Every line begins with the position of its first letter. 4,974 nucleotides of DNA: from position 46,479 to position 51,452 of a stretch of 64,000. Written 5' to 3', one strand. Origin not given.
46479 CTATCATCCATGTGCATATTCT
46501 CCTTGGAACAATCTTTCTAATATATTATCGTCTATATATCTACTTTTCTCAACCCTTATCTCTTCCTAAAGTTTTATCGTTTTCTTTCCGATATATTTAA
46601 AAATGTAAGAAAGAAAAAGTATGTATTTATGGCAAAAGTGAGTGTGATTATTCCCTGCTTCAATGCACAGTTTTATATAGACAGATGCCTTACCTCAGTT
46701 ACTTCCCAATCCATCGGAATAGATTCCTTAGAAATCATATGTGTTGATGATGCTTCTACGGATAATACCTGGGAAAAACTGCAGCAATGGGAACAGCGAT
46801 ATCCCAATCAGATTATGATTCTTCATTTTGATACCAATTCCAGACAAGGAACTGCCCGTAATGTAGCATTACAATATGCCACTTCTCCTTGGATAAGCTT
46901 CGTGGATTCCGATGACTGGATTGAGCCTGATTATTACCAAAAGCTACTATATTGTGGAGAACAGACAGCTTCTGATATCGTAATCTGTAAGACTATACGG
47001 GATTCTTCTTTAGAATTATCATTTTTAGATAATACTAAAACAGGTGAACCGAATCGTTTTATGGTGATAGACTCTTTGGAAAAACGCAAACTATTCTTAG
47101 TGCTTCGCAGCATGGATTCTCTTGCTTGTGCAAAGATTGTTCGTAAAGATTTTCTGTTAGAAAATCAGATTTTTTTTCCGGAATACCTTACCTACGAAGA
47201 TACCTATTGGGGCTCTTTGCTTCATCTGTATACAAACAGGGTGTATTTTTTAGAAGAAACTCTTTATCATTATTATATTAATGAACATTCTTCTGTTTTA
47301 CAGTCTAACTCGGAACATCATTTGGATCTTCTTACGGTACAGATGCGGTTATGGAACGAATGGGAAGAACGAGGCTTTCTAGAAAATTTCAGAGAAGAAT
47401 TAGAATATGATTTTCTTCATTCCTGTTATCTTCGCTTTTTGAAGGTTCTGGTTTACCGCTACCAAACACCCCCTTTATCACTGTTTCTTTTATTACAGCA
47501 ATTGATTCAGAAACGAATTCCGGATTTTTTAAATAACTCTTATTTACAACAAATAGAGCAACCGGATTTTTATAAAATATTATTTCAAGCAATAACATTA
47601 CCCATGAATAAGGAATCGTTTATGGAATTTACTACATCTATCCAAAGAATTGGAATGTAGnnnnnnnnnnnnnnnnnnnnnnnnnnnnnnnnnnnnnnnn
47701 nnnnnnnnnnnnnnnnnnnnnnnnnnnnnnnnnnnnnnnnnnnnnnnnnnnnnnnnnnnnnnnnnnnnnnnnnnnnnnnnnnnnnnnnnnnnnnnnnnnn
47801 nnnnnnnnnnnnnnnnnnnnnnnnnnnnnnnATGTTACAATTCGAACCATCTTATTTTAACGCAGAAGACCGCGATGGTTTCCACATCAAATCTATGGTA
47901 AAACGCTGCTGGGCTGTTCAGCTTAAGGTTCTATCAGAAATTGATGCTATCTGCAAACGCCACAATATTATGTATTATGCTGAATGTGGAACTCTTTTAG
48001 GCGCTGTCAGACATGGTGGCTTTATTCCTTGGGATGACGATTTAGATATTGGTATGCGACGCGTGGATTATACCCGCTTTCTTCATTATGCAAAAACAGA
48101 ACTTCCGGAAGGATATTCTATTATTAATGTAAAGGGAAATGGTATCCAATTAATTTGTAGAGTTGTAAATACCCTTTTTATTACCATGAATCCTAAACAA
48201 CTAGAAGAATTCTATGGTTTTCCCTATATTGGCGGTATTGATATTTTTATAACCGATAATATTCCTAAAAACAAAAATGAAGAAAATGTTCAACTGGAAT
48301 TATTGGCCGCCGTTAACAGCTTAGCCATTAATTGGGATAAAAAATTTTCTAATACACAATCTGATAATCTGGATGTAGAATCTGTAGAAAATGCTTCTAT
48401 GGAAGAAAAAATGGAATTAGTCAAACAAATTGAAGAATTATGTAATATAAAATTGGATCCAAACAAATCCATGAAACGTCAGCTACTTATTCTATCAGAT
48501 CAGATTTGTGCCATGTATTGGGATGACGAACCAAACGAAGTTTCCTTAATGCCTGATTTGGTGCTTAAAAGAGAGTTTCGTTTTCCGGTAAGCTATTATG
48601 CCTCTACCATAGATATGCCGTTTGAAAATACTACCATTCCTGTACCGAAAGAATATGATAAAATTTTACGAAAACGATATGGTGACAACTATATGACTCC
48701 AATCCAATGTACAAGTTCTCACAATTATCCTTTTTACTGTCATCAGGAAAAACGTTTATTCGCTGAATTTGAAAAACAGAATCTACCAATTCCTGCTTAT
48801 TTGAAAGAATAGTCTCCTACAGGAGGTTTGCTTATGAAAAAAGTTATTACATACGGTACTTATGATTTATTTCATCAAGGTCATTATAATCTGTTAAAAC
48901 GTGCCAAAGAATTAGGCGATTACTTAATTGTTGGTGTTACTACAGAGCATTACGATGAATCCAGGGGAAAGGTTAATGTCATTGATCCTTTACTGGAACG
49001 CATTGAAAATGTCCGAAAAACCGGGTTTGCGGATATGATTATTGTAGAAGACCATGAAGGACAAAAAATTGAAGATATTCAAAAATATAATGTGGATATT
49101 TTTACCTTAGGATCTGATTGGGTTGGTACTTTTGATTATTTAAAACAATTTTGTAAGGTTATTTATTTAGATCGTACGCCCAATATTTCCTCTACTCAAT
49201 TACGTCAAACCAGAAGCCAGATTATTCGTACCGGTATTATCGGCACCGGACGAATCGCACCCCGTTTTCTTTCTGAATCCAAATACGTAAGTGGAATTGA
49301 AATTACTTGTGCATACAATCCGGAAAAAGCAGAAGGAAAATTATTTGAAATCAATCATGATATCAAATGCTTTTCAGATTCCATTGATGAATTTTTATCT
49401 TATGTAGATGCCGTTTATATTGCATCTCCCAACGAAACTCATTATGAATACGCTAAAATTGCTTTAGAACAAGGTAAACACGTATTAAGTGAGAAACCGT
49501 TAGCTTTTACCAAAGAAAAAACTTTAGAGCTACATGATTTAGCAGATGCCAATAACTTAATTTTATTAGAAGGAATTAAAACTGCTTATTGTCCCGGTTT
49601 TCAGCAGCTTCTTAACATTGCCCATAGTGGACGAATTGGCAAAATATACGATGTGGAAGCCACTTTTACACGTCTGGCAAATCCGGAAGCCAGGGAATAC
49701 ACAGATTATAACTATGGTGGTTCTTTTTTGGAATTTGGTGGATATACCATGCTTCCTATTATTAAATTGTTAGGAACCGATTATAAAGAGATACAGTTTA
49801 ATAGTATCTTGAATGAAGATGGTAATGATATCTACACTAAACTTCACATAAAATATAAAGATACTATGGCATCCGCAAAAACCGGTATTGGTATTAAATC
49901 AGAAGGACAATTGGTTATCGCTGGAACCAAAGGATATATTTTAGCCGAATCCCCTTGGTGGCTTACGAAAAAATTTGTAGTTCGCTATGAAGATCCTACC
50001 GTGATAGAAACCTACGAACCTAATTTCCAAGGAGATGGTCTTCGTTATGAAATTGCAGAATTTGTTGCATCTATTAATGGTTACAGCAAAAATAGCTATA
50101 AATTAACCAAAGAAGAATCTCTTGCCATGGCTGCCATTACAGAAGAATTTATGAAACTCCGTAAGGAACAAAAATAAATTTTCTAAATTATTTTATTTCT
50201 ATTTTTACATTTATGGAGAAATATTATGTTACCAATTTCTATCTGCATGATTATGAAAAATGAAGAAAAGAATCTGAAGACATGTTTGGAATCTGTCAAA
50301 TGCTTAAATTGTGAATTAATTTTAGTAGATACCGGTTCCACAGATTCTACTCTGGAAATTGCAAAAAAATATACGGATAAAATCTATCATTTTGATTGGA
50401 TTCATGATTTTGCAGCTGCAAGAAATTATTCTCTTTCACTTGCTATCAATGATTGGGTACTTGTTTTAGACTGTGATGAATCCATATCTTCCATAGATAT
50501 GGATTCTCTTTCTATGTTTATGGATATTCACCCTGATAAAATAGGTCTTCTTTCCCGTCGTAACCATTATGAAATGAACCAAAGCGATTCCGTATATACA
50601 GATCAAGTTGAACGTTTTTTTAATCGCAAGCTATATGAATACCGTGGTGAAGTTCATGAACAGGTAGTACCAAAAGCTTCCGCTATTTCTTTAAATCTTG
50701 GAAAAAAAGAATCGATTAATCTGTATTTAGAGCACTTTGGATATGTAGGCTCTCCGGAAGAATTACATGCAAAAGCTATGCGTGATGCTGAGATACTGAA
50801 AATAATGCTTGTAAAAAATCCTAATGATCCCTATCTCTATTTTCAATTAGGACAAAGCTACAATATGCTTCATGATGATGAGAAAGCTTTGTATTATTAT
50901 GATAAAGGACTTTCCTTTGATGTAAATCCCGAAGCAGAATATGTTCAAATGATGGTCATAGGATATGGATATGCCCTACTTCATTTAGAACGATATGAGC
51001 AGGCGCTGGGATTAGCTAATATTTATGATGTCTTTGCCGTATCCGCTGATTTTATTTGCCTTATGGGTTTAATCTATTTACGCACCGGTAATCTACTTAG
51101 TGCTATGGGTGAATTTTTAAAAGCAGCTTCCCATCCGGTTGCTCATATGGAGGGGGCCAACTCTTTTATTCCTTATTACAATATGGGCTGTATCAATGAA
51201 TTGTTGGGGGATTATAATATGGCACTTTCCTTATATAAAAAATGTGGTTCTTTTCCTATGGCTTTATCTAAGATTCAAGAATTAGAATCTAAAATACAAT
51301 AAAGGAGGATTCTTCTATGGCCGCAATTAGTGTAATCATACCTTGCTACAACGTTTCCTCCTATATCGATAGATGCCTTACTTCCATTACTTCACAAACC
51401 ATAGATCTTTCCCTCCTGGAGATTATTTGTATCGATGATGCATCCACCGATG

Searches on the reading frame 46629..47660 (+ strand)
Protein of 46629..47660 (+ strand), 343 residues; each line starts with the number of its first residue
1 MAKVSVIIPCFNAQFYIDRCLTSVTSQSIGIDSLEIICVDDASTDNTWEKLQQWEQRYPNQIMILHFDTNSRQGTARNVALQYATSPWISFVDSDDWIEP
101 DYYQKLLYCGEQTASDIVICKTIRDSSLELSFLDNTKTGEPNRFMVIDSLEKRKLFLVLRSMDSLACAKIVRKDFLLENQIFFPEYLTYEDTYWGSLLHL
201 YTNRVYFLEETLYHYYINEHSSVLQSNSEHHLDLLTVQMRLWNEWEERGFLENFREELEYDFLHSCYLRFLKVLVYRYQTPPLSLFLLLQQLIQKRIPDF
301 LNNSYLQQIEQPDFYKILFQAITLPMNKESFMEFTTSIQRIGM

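Call 14: search_protein_families(library=pfam, proteins=[window:46629-47660:+])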
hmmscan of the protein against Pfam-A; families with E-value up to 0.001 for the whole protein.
window:46629-47660:+ (343 aa): 4 families
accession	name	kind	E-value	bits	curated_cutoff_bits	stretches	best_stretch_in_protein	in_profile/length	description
PF00535.33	Glycos_transf_2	-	1.5e-31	110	23.3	1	5-130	1-123/168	Glycosyl transferase family 2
PF13641.12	Glyco_tranf_2_3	-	3.3e-11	44.1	27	1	4-107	3-108/230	Glycosyltransferase like family 2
PF10111.15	Glyco_tranf_2_2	-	7e-09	36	27.3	1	5-108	1-104/276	Glycosyltransferase like family 2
PF13704.12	Glyco_tranf_2_4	-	4.5e-05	24.3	27.5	1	12-96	2-82/98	Glycosyl transferase family 2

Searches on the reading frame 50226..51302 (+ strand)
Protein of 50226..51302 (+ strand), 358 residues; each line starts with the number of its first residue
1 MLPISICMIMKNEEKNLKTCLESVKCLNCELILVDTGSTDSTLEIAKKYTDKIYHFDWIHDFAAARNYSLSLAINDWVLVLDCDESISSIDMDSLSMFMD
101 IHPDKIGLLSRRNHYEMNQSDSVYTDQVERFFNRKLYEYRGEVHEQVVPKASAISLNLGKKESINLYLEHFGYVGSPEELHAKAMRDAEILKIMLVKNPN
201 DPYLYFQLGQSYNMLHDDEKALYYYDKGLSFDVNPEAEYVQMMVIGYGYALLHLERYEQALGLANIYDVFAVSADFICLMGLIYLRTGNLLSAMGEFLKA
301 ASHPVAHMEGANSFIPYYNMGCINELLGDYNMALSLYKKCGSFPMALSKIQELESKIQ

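Call 17: search_protein_families(library=pfam, proteins=[window:50226-51302:+])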
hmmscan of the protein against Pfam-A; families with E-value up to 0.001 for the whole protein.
window:50226-51302:+ (358 aa): 8 families
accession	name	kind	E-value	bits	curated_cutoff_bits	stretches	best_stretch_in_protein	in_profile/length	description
PF00535.33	Glycos_transf_2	-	7.6e-20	71.9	23.3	1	5-126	1-130/168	Glycosyl transferase family 2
PF07719.23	TPR_2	-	1.9e-09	37.3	27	0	317-340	4-27/34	Tetratricopeptide repeat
PF00515.34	TPR_1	-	3e-09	36.7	27.8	0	203-232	2-31/34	Tetratricopeptide repeat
PF13431.12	TPR_17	-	4.3e-07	30.1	24.4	0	195-222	6-33/34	Tetratricopeptide repeat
PF13424.12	TPR_12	-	2.1e-06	28.3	30.1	0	313-340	44-71/77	Tetratricopeptide repeat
PF13181.12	TPR_8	-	1.1e-05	25.6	25.7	0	317-340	4-27/34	Tetratricopeptide repeat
PF10111.15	Glyco_tranf_2_2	-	6.9e-05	22.9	27.3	1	17-92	15-99/276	Glycosyltransferase like family 2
PF13704.12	Glyco_tranf_2_4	-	0.0003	21.7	27.5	1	12-92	2-89/98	Glycosyl transferase family 2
